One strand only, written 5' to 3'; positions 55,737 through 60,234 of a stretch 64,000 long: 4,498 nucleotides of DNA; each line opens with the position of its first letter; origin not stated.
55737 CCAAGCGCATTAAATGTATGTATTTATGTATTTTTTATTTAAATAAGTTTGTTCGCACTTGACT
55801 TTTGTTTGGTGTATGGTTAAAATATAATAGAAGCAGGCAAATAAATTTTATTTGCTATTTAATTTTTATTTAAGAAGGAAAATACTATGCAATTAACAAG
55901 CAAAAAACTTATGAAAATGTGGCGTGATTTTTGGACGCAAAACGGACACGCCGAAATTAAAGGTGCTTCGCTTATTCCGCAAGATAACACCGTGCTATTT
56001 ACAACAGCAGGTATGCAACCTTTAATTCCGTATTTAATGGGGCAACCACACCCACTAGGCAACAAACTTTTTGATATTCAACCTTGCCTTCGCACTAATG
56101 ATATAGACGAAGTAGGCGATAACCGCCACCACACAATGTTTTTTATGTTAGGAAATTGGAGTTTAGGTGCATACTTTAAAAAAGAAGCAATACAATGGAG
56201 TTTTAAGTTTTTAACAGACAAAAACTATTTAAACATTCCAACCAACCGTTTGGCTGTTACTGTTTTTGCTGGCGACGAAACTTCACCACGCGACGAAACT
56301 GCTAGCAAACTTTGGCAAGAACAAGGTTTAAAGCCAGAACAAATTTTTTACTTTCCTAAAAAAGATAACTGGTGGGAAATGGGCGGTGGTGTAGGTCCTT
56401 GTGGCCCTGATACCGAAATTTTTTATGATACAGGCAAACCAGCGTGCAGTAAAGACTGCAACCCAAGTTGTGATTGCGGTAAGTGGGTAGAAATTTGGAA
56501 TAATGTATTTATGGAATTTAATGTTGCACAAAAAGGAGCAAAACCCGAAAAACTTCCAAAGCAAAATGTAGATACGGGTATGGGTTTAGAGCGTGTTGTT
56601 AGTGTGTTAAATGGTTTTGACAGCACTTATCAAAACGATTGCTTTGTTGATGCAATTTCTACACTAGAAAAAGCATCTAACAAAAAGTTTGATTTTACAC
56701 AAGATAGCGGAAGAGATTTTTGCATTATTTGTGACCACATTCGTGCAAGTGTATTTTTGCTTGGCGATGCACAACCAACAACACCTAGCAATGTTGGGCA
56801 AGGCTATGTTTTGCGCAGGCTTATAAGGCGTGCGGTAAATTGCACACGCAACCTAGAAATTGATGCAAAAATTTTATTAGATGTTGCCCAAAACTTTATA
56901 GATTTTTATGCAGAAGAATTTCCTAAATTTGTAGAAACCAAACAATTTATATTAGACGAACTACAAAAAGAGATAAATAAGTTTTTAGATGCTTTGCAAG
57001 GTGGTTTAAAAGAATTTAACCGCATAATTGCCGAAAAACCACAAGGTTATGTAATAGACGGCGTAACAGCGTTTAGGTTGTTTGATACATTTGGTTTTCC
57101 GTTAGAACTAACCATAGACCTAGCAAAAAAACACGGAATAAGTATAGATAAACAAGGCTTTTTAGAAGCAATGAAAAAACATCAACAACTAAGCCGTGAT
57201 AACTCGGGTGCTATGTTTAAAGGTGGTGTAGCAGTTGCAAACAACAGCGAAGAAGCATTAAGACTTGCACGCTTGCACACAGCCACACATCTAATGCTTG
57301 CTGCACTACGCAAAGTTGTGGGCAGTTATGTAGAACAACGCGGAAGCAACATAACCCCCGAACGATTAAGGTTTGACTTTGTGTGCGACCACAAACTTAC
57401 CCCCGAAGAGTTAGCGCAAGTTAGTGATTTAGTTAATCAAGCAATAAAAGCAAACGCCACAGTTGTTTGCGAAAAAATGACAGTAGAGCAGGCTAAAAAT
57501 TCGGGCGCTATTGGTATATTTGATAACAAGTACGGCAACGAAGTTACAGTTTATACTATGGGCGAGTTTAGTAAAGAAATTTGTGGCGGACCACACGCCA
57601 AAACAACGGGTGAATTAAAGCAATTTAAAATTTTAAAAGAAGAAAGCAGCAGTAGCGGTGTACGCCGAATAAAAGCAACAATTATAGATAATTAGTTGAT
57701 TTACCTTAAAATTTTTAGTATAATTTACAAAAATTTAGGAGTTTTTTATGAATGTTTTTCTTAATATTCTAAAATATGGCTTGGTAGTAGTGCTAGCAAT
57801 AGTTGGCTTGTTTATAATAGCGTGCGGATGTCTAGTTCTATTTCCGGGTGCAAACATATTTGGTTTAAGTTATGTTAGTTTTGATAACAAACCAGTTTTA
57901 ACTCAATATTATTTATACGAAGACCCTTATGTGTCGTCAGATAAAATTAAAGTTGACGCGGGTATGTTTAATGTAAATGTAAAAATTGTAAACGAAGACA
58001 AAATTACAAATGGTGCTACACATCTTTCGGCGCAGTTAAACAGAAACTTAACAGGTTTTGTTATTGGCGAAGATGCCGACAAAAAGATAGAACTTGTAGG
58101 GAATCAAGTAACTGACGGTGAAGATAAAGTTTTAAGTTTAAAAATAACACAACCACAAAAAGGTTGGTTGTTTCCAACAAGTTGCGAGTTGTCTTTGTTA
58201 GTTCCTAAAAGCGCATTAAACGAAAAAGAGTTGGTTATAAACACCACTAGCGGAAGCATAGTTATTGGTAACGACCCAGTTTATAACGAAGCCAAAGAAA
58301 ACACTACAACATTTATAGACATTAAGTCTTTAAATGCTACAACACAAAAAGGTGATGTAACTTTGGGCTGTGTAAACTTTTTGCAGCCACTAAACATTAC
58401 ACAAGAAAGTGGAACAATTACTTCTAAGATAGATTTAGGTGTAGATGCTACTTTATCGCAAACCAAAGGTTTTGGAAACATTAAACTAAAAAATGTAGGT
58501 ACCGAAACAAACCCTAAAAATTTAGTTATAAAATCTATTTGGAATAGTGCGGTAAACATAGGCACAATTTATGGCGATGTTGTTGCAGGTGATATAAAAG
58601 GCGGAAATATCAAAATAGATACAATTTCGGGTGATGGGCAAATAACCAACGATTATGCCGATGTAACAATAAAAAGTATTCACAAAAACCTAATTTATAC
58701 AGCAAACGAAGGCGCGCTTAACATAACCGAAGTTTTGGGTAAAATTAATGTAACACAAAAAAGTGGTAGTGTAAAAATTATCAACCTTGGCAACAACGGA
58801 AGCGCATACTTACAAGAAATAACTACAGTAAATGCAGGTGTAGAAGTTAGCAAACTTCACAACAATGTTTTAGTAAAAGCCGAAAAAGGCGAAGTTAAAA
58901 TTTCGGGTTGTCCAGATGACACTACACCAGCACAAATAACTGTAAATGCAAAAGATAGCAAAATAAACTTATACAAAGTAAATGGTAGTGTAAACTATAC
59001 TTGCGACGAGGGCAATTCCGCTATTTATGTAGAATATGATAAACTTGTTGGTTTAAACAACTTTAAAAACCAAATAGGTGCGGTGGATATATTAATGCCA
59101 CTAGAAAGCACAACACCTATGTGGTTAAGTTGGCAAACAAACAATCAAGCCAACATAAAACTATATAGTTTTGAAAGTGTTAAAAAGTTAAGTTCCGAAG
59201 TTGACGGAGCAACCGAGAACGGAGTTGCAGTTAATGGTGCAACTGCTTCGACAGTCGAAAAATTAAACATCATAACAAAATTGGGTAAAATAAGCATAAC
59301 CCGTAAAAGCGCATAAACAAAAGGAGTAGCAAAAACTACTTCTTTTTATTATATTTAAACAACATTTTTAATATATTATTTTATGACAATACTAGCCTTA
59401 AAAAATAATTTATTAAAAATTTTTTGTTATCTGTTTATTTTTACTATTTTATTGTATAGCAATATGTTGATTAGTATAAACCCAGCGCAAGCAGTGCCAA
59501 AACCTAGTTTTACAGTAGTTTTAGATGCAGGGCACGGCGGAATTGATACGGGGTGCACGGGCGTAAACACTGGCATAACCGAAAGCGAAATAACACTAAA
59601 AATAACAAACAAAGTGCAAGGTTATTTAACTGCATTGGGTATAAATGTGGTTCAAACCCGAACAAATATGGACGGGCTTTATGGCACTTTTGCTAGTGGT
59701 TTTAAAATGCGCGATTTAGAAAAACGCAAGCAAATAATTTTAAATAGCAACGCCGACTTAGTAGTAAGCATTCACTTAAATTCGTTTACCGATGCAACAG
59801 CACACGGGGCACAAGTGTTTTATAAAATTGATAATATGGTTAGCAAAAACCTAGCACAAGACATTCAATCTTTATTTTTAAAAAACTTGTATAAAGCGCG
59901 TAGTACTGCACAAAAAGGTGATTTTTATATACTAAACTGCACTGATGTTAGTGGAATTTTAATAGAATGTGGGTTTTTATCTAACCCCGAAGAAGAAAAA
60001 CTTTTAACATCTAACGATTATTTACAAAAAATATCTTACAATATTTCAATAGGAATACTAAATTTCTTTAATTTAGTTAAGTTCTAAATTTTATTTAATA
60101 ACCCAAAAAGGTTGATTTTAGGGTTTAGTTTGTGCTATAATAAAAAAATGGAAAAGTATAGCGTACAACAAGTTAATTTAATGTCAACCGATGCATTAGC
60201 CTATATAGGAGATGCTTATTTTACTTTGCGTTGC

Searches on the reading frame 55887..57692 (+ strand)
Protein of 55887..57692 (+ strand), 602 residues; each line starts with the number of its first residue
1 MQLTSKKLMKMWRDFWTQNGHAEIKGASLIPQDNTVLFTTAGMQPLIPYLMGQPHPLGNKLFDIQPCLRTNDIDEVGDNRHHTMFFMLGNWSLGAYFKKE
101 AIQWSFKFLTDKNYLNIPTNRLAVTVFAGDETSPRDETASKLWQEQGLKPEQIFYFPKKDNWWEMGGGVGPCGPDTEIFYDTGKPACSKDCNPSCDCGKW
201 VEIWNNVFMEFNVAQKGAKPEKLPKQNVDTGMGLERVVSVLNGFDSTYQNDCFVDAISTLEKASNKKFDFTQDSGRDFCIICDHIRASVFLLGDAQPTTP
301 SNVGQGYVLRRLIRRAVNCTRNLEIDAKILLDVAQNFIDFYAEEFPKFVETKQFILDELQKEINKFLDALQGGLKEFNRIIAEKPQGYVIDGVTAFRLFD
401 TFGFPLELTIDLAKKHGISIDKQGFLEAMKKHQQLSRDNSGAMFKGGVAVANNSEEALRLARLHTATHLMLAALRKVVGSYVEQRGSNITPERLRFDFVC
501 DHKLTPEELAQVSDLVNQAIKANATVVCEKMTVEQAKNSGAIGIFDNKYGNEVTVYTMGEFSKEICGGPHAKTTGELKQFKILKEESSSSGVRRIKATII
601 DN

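Call 10: search_protein_families(library=pfam, proteins=[window:55887-57692:+], max_evalue=0.001)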
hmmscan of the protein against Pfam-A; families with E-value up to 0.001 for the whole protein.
window:55887-57692:+ (602 aa): 2 families
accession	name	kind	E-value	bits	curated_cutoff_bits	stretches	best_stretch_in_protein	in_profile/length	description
PF01411.24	tRNA-synt_2c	-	1.9e-121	406.7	30.3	1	10-443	4-435/552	tRNA synthetases class II (A)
PF07973.19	tRNA_SAD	-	1.7e-16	60.3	24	1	553-595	1-43/44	Threonyl and Alanyl tRNA synthetase second additional domain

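Call 70: find_homologous_proteins(query=window:55887-57692:+, max_evalue=1e-50)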
Query window:55887-57692:+ (602 aa): 8000 proteins with E <= 1e-50 among 8000 candidates; the best 120 are listed.
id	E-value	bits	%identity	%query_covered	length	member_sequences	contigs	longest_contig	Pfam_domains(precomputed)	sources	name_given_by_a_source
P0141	0.0e+0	1390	99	100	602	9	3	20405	PF01411.25,PF07973.20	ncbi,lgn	-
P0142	0.0e+0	1211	86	100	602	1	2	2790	PF01411.25,PF07973.20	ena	-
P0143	0.0e+0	1194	83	100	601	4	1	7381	PF01411.25,PF07973.20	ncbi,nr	ncbi:MAG: alanine--tRNA ligase [Clostridia bacterium]|nr:alanine--tRNA ligase [Clostridia bacterium]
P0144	0.0e+0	1190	83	100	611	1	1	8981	PF01411.25,PF07973.20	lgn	-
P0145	0.0e+0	1174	82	100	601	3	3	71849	PF01411.25,PF07973.20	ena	-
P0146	0.0e+0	1141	80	100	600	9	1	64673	PF01411.25,PF07973.20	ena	-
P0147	0.0e+0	1139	80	100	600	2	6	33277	PF01411.25,PF07973.20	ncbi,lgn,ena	-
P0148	0.0e+0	1043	73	99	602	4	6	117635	PF01411.25,PF07973.20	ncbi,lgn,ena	-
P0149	0.0e+0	1028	71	100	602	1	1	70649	PF01411.25,PF07973.20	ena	-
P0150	0.0e+0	1024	71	99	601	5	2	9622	PF01411.25,PF07973.20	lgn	-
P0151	0.0e+0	1023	72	99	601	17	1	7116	PF01411.25,PF07973.20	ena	-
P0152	0.0e+0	1022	72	99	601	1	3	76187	PF01411.25,PF07973.20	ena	-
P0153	0.0e+0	1020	71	99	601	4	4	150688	PF01411.25,PF07973.20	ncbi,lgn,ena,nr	ncbi:MAG: alanine--tRNA ligase [Clostridia bacterium]|nr:alanine--tRNA ligase [Clostridia bacterium]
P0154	0.0e+0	1018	71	100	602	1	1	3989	PF01411.25,PF07973.20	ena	-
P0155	0.0e+0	1018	71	100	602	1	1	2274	PF01411.25,PF07973.20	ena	-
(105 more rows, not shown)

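Call 90: list_cluster_members(proteins=[P0141, P0143, P0147, P0148])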
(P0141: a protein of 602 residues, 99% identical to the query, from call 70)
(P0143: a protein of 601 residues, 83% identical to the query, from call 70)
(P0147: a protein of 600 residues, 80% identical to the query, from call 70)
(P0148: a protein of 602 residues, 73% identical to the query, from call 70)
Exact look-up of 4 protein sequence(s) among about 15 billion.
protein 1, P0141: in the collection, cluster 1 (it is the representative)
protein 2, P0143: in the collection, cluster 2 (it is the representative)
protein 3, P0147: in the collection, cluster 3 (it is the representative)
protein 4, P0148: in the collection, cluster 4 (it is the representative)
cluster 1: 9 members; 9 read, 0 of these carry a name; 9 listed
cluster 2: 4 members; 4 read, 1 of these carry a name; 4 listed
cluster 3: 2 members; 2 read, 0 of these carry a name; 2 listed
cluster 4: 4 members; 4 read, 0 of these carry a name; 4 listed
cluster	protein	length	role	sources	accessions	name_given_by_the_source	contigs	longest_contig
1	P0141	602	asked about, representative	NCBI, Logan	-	-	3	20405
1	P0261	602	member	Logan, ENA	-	-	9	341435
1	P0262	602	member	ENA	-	-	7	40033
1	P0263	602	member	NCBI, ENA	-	-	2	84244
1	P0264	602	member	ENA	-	-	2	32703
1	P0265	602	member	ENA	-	-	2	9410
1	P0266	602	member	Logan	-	-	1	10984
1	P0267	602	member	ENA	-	-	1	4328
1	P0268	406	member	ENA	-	-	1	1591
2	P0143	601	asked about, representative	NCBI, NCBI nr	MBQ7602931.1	MAG: alanine--tRNA ligase [Clostridia bacterium] | alanine--tRNA ligase [Clostridia bacterium]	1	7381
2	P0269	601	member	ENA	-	-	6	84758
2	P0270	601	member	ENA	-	-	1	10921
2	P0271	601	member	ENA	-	-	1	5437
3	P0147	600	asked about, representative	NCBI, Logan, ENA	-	-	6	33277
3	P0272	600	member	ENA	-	-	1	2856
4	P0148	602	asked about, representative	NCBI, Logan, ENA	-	-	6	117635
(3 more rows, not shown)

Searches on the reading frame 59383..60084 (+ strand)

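Call 62: search_protein_families(library=ncbifam, proteins=[window:59383-60084:+], max_evalue=0.00001)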
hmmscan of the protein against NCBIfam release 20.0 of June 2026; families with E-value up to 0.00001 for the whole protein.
window:59383-60084:+ (234 aa): 6 families
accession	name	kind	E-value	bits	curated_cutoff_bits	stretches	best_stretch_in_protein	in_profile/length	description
TIGR02883.1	spore_cwlD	equivalog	1.2e-49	169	221.55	1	45-228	3-189/189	N-acetylmuramoyl-L-alanine amidase CwlD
NF007652.1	PRK10319.1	equivalog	2.7e-25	89.2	400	2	44-158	59-162/291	N-acetylmuramoyl-L-alanine amidase AmiA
NF007751.0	PRK10431.1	equivalog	7.4e-18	64.3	532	2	169-230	358-417/445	N-acetylmuramoyl-L-alanine amidase AmiB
NF038267.1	amidase_AmiC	exception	1.6e-16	60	700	2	42-147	186-280/407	N-acetylmuramoyl-L-alanine amidase AmiC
NF038140.1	amidase_Rv3717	exception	4.4e-10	39.4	335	1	44-229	41-231/233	Rv3717 family N-acetylmuramoyl-L-alanine amidase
NF050040.1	horm_taper_TftA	equivalog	8.1e-08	31.4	500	1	47-211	6-168/450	hormogonium tapered terminus morphoprotein TftA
